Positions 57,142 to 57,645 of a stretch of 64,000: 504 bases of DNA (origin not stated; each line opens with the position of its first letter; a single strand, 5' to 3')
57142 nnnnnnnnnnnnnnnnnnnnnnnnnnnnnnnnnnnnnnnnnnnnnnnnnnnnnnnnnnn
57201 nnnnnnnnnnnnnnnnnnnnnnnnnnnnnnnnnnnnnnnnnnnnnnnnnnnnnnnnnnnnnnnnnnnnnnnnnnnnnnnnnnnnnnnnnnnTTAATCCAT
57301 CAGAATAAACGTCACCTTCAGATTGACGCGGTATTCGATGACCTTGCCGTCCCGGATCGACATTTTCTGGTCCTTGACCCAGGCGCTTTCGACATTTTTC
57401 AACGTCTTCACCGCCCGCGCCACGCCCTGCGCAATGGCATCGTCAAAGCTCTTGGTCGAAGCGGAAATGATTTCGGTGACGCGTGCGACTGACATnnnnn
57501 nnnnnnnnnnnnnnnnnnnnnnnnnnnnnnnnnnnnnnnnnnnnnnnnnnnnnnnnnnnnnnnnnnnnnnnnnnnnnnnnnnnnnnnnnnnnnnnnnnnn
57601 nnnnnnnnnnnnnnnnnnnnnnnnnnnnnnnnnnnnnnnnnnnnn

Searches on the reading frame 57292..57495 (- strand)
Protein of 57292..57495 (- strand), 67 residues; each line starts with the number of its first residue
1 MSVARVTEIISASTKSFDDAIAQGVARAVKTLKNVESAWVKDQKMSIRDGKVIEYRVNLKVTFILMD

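Call 12: search_protein_families(library=pfam, proteins=[window:57292-57495:-], max_evalue=1)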
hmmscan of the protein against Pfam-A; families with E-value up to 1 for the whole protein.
window:57292-57495:- (67 aa): 4 families
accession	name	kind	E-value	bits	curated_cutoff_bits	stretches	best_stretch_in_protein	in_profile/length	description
PF07311.17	Dodecin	-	1.5e-23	83.3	22.5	1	3-64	1-62/64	Dodecin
PF04458.17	DUF505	-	0.047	12.5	28.7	1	7-54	534-581/622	Protein of unknown function (DUF505)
PF06071.19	YchF-GTPase_C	-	0.053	14.1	27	1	9-58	38-84/84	Protein of unknown function (DUF933)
PF02316.22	HTH_Tnp_Mu_1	-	0.15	12.8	23.3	1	29-58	16-44/134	Mu DNA-binding domain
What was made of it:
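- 57292..57495 (-): Flanking gene: dodecin, co-directional with the predicted RNA and 150 nt upstream of it. Pfam Dodecin, E=1.5e-23 (call 12).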

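Call 13: find_encoding_contigs(protein=window:57292-57495:-, flank=5000, max_places=10)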
Protein window:57292-57495:- (67 aa): 11 contigs read that carry it; 10 places shown.
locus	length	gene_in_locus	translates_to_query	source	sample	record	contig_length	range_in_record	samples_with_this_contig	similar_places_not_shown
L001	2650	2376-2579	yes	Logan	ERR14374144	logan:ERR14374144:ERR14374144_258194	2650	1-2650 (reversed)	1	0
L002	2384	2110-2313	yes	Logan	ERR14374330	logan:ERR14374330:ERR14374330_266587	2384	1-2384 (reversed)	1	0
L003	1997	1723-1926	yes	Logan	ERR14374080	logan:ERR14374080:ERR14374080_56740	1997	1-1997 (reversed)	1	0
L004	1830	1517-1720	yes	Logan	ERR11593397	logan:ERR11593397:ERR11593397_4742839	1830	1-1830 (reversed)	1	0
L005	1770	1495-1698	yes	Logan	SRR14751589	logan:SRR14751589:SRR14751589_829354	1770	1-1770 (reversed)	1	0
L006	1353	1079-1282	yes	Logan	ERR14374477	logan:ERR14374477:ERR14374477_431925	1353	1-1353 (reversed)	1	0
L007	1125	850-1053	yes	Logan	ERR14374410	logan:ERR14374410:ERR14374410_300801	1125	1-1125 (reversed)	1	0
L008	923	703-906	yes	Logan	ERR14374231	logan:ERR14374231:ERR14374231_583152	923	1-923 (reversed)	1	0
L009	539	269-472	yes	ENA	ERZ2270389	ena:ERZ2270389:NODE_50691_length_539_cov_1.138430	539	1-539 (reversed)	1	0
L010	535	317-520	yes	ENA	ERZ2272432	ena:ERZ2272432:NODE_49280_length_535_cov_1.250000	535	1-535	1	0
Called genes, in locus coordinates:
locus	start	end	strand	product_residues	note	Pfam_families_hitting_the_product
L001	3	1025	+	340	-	PF00881:Nitroreductase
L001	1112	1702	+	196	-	PF06037:DUF922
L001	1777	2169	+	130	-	-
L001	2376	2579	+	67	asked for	PF07311:Dodecin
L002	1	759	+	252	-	?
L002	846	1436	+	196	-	PF06037:DUF922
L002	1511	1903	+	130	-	-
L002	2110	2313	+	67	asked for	PF07311:Dodecin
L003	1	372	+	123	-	?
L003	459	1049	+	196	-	PF06037:DUF922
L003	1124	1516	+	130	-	-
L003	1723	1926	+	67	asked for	PF07311:Dodecin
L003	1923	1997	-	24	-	?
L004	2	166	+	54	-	?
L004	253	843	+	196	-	PF06037:DUF922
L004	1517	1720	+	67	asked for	PF07311:Dodecin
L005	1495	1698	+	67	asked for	PF07311:Dodecin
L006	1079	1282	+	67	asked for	PF07311:Dodecin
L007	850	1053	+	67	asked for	PF07311:Dodecin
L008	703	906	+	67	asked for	PF07311:Dodecin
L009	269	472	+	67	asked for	PF07311:Dodecin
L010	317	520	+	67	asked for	PF07311:Dodecin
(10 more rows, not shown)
